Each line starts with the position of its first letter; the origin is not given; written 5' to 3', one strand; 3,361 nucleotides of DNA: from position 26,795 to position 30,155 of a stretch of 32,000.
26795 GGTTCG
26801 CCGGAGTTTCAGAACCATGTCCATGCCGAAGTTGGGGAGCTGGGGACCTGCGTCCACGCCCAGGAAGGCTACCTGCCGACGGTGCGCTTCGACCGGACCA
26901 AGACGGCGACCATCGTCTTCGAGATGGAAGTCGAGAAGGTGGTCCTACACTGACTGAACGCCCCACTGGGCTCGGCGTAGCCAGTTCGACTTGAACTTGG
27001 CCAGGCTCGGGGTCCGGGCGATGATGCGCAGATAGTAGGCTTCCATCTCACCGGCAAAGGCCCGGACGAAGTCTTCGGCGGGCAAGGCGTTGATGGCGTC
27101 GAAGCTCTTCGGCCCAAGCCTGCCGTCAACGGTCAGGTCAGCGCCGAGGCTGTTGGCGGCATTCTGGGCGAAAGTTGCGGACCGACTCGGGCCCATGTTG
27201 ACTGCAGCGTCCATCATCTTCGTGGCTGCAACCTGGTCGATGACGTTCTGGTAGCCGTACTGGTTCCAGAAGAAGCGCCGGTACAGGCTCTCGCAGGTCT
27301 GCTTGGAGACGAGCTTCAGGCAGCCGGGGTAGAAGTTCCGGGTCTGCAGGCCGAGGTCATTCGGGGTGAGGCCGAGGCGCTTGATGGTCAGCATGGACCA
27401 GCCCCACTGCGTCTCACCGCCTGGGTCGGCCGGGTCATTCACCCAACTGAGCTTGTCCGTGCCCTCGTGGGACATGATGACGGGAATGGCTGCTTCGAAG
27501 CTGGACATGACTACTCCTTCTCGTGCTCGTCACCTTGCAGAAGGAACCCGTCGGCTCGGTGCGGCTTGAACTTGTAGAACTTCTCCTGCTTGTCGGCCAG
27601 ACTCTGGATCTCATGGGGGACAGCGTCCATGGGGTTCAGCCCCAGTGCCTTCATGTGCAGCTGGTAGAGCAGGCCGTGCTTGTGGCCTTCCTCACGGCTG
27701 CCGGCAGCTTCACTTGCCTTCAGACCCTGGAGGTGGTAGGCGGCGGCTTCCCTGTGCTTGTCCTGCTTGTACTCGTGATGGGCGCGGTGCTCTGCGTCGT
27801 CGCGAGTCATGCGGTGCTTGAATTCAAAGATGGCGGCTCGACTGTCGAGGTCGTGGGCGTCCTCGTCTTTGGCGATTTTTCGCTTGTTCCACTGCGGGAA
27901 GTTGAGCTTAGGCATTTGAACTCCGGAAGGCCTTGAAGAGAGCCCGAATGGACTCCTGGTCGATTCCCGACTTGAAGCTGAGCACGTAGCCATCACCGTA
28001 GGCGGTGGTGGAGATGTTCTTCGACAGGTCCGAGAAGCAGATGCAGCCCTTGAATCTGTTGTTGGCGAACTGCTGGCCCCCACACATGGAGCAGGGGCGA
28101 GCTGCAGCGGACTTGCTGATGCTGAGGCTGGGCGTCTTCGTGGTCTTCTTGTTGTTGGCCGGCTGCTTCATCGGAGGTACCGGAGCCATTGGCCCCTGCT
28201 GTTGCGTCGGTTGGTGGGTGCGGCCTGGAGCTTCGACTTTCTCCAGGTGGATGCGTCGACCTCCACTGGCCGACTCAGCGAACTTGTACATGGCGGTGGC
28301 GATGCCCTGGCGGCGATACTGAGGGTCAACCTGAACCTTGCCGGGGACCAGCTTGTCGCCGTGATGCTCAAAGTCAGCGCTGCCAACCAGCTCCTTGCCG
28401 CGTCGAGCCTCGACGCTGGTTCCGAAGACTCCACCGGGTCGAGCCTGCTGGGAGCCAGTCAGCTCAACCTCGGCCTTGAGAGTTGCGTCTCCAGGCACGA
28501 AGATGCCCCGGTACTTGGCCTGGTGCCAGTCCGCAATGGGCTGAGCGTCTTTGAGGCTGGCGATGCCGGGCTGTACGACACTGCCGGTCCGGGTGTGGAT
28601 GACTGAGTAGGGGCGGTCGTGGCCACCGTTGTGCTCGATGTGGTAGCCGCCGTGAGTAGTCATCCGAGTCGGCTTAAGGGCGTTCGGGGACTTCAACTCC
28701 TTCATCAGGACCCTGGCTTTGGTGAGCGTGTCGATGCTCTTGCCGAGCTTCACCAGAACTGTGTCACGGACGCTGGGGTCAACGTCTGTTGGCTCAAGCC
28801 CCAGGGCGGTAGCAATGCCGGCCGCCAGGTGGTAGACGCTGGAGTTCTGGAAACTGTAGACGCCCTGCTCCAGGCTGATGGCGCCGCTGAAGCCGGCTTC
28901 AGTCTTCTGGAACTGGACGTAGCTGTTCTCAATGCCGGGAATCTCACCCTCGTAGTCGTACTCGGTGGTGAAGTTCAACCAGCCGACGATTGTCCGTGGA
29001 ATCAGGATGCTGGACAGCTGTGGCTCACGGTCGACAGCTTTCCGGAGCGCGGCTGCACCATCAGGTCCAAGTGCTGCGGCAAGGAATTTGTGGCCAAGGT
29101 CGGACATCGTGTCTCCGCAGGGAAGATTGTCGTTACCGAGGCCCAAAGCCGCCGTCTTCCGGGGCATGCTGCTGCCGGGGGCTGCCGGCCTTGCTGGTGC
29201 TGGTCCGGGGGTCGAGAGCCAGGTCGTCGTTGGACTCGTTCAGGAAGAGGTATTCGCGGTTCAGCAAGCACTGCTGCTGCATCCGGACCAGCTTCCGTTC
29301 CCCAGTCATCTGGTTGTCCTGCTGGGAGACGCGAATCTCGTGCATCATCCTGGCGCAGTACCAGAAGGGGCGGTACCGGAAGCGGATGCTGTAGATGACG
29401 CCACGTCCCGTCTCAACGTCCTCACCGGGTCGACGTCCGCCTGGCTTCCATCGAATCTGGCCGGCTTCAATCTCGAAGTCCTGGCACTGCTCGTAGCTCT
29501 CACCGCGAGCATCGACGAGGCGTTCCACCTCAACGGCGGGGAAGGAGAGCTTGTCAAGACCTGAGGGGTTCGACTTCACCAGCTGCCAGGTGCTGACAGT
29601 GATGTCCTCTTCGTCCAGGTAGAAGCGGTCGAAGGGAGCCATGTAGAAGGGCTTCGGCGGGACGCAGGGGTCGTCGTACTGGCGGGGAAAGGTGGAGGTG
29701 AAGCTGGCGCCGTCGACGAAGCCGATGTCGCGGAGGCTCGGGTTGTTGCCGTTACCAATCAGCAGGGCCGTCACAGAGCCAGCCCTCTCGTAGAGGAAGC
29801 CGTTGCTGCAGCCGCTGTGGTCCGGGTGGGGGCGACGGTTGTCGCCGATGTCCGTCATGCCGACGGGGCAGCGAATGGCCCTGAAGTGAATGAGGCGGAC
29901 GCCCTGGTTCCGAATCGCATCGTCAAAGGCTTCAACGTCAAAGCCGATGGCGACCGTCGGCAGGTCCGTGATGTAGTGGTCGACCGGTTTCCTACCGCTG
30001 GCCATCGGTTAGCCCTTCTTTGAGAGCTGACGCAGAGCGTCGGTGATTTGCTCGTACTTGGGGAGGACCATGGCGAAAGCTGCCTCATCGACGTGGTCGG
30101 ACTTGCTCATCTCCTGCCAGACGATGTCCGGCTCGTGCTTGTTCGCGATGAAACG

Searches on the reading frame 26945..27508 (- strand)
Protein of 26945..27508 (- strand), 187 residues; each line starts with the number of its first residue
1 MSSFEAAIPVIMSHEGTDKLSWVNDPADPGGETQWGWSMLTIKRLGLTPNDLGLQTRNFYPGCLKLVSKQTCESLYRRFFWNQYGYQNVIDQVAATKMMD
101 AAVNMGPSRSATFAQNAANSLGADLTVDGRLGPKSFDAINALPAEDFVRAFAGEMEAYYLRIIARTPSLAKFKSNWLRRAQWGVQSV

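Call 20: search_protein_families(library=phrogs, proteins=[window:26945-27508:-], max_evalue=0.01)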
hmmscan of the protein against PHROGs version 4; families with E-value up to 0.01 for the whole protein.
window:26945-27508:- (187 aa): 2 families
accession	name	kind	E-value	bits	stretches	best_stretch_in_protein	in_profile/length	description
phrog_315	-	lysis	6.4e-30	105.3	1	2-180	333-484/677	endolysin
phrog_12853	-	unknown function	1.1e-11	46.3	1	7-140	6-130/131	-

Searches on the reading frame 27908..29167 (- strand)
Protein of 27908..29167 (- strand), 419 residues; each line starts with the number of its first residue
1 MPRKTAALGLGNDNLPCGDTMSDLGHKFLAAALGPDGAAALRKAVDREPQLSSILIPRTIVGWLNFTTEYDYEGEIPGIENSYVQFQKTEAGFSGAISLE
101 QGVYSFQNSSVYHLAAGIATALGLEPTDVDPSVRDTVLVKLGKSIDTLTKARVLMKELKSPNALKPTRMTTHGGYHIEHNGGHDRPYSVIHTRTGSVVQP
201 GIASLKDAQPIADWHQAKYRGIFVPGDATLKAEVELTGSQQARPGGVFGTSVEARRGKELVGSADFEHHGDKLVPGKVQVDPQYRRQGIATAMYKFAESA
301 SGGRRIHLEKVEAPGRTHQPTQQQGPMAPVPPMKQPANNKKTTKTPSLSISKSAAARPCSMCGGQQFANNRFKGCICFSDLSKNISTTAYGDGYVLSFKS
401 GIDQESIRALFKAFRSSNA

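Call 20: search_protein_families(library=phrogs, proteins=[window:27908-29167:-], max_evalue=0.01)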
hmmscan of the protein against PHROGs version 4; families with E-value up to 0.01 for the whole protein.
window:27908-29167:- (419 aa): 0 families

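Call 59: search_protein_families(library=ncbifam, proteins=[window:27908-29167:-], max_evalue=0.1)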
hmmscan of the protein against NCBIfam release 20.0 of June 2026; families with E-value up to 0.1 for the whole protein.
window:27908-29167:- (419 aa): 2 families
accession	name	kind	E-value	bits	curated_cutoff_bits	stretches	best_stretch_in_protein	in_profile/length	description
TIGR03448.1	mycothiol_MshD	equivalog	0.013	14.9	163.1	1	256-303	54-102/294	mycothiol synthase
NF040501.1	resist_ArsN2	equivalog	0.049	13.2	125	1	254-301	29-77/133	arsenic resistance N-acetyltransferase ArsN2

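Call 88: search_protein_families(library=padloc, proteins=[window:27908-29167:-], max_evalue=0.01)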
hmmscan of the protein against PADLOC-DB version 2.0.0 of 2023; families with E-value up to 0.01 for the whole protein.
window:27908-29167:- (419 aa): 0 families

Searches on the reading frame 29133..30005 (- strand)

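Call 20: search_protein_families(library=phrogs, proteins=[window:29133-30005:-], max_evalue=0.01)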
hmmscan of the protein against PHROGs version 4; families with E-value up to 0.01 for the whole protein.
window:29133-30005:- (290 aa): 2 families
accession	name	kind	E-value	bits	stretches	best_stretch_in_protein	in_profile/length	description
phrog_1004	-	head and packaging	1.4e-09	38.7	1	18-269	14-242/263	virion structural protein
phrog_877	-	unknown function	0.00059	18.7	1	141-212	285-354/1141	-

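Call 59: search_protein_families(library=ncbifam, proteins=[window:29133-30005:-], max_evalue=0.1)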
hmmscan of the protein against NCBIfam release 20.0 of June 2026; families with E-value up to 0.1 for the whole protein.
window:29133-30005:- (290 aa): 0 families
